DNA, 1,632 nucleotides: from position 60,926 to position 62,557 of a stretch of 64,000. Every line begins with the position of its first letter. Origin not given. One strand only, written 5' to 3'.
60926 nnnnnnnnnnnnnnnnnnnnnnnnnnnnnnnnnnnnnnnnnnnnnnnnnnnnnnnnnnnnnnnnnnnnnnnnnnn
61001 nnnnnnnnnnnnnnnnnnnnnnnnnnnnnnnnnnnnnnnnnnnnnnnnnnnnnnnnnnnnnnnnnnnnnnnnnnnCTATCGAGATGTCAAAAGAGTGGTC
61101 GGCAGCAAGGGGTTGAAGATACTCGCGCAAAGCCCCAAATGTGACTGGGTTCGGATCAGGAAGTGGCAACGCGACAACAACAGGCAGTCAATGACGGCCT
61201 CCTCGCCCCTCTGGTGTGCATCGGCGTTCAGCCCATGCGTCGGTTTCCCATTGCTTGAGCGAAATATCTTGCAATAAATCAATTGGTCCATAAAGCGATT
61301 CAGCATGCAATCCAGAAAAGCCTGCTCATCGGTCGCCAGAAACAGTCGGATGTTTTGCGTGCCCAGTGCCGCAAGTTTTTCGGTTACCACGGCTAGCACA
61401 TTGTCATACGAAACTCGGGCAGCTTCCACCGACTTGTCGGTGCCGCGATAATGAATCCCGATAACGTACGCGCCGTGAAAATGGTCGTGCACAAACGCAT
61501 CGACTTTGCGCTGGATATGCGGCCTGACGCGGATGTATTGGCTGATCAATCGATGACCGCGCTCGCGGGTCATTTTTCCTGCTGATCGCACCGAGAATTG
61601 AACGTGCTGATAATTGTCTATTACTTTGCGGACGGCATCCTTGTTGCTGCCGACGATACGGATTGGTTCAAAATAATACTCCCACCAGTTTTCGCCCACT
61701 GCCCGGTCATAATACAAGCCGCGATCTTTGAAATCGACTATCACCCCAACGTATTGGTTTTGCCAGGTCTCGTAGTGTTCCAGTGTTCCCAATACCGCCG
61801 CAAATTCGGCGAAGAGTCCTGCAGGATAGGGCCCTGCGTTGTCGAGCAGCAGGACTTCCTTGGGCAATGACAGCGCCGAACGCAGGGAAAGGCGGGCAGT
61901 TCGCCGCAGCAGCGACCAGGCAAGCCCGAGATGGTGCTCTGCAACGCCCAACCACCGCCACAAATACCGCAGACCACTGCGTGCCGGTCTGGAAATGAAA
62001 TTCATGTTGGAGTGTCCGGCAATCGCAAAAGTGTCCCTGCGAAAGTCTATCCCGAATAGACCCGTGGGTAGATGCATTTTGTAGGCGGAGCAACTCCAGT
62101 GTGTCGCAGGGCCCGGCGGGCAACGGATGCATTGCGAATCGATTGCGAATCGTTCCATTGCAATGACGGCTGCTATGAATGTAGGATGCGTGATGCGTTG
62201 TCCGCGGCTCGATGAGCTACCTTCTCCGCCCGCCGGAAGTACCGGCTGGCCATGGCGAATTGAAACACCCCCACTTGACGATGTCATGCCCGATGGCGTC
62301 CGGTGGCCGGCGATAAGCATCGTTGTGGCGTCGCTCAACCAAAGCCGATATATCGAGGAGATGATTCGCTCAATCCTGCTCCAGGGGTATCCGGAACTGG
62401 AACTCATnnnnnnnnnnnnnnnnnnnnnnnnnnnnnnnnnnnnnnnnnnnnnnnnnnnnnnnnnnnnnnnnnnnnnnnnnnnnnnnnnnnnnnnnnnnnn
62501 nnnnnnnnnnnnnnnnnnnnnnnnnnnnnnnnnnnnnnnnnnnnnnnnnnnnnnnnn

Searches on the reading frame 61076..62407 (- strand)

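Call 74: search_protein_families(library=pfam, proteins=[window:61076-62407:-], max_evalue=0.0001)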
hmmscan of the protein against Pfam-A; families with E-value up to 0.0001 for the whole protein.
window:61076-62407:- (443 aa): 2 families
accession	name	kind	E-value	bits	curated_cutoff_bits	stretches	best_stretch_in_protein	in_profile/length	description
PF05830.17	NodZ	-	7.8e-11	41.8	28.3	1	285-420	139-281/322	Nodulation protein Z (NodZ)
PF19745.5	FUT8_N_cat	-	6.3e-05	22.4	27.6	1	287-422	332-469/499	Alpha-(1,6)-fucosyltransferase N- and catalytic domains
